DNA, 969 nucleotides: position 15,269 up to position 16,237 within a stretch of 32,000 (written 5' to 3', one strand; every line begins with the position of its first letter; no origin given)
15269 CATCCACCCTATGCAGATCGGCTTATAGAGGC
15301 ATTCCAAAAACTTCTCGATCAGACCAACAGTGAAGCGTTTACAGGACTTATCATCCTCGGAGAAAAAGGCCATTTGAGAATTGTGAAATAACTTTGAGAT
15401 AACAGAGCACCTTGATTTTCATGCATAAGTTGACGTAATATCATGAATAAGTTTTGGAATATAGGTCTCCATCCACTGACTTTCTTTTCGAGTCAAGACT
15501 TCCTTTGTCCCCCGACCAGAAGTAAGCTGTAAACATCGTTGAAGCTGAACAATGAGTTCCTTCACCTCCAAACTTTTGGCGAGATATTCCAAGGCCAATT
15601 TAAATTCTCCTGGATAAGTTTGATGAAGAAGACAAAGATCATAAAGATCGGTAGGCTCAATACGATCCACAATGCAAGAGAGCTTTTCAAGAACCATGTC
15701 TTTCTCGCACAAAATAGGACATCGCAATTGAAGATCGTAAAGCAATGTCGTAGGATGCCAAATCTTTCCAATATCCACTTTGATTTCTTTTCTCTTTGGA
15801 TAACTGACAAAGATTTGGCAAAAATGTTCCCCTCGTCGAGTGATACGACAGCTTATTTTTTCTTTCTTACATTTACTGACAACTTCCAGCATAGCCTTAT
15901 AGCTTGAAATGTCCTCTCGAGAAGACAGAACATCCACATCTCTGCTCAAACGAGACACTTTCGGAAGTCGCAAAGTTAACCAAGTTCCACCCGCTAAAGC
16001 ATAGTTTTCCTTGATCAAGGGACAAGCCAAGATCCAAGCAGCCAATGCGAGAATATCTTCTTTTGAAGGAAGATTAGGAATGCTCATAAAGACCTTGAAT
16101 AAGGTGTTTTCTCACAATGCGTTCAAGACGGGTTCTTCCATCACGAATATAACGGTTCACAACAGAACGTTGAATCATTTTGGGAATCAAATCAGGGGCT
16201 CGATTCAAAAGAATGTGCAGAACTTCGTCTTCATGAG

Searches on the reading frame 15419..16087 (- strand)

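Call 7: search_protein_families(library=pfam, proteins=[window:15419-16087:-], max_evalue=0.01)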
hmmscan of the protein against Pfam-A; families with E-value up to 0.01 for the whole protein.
window:15419-16087:- (222 aa): 1 family
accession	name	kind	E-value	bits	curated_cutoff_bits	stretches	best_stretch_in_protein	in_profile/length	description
PF08843.17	AbiEii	-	2.2e-13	51.1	22.5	1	20-170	6-187/238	Nucleotidyl transferase AbiEii toxin, Type IV TA system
